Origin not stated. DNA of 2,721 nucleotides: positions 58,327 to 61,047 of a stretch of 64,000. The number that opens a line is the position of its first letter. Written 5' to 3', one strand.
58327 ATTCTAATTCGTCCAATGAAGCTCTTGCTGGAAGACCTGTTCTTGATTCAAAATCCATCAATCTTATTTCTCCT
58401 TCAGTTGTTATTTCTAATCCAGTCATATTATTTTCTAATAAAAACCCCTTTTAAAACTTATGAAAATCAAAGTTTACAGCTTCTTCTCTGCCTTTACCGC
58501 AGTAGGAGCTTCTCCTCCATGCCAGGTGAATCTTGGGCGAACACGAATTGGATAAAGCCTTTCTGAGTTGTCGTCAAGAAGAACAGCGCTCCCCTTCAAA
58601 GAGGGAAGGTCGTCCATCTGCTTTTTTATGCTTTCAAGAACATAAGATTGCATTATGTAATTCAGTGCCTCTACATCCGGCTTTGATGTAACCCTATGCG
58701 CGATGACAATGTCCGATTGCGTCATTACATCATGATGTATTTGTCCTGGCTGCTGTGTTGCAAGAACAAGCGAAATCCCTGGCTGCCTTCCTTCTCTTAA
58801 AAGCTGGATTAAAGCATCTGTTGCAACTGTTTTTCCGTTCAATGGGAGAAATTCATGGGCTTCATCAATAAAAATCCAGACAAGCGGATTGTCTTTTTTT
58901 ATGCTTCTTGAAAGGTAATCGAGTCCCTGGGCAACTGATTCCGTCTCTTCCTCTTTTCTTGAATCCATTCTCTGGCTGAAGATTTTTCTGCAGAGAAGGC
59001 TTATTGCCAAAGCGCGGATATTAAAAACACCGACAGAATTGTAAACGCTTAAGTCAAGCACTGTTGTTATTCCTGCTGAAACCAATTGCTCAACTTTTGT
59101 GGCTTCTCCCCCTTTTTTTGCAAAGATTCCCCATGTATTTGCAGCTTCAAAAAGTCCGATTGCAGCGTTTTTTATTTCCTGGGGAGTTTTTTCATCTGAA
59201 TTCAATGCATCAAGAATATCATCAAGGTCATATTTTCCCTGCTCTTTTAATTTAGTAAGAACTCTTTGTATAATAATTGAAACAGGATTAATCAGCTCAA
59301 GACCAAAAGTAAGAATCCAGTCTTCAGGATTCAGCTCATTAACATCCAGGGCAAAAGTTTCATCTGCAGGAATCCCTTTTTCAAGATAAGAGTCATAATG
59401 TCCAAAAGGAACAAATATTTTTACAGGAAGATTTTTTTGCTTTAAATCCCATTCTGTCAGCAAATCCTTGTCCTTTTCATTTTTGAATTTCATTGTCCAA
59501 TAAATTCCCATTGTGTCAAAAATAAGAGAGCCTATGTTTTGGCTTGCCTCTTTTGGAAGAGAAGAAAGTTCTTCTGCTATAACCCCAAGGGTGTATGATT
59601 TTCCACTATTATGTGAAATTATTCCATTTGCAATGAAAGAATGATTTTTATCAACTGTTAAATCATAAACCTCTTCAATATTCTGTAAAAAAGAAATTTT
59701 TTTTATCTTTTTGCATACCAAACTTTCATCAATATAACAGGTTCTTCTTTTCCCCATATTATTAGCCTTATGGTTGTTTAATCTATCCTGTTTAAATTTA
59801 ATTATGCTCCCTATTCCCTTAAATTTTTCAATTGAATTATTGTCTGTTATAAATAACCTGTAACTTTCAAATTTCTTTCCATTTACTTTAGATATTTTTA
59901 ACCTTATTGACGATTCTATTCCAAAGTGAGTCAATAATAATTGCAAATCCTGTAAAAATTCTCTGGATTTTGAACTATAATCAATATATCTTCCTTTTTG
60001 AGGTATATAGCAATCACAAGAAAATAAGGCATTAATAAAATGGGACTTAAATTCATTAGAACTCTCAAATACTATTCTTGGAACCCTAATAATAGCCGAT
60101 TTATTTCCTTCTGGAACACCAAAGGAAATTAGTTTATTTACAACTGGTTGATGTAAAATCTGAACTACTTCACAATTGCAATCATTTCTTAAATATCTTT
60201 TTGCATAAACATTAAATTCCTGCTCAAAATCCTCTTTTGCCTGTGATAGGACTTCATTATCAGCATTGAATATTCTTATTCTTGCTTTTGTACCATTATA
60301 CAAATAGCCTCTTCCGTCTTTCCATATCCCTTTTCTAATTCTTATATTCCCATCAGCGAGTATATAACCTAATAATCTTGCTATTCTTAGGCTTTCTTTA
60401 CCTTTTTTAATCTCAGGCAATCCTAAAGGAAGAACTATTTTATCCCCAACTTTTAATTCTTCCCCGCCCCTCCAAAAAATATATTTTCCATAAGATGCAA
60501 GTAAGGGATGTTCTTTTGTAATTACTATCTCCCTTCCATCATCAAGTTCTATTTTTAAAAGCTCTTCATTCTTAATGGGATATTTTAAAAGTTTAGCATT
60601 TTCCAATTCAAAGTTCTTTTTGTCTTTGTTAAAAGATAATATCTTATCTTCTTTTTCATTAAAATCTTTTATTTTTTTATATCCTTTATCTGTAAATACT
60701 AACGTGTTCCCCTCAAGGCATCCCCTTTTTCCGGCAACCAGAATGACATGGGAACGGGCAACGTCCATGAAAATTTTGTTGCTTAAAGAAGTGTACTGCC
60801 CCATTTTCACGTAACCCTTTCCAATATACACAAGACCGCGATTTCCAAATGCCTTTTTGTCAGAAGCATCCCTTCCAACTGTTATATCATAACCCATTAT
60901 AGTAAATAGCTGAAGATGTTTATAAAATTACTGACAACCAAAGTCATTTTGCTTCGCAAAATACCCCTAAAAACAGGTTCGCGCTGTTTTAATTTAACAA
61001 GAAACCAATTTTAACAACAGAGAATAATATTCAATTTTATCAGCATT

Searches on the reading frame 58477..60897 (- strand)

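Call 29: search_protein_families(library=ncbifam, proteins=[window:58477-60897:-], max_evalue=0.001)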
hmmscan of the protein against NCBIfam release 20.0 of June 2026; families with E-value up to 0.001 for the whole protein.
window:58477-60897:- (807 aa): 21 families
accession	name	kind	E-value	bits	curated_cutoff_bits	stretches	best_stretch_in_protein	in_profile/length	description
NF005852.0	PRK07773.1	equivalog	1.9e-23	82.7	780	2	58-363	396-695/886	replicative DNA helicase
NF038162.1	RtcB_rel_intein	exception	1.4e-21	76.3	1150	3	171-361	239-440/961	intein-containing RtcB family protein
NF011418.0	PRK14845.1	equivalog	2e-20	72.2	756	1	74-375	58-310/1049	translation initiation factor IF-2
NF006207.0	PRK08332.1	equivalog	1.6e-18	65.4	2400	1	110-434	945-1245/1684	vitamin B12-dependent ribonucleotide reductase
NF045703.1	rSAM_Tes_intein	exception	8.3e-17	60.3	1700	1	258-427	439-607/1040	tetraether lipid synthase Tes, intein-containing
NF038098.1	GyrA_w_intein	exception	3.3e-13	48.5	1850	1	57-380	114-428/1232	intein-containing DNA gyrase subunit A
TIGR01445.1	intein_Nterm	domain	1.3e-11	45.3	24.5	1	60-133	1-82/83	intein N-terminal splicing region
NF011491.0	PRK14898.1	equivalog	1.5e-11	43.1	783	1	202-373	256-418/860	DNA-directed RNA polymerase subunit A''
NF011287.0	PRK14698.1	equivalog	2.1e-11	42.6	1238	1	171-359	392-557/1017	V-type ATP synthase subunit A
TIGR01443.1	intein_Cterm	domain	6.9e-11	42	15.6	1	409-431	1-24/24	intein C-terminal splicing region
NF042944.1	HerA_antiphage_2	equivalog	7.8e-11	41.4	850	1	612-774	380-530/576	anti-phage-associated helicase HerA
NF003158.0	PRK04132.1-3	equivalog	1e-10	39.4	1750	2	86-184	100-194/1437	replication factor C small subunit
NF053655.1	CedD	equivalog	2.4e-10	39.7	600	1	668-774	416-513/527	DNA-translocating ATPase CedD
NF040819.1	helicase_HerA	equivalog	6.7e-10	38.1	970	1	605-774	327-502/561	DNA double-strand break repair helicase HerA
NF011303.0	PRK14715.1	equivalog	2.9e-08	31.3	1585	1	173-427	1121-1372/1627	DNA-directed DNA polymerase II large subunit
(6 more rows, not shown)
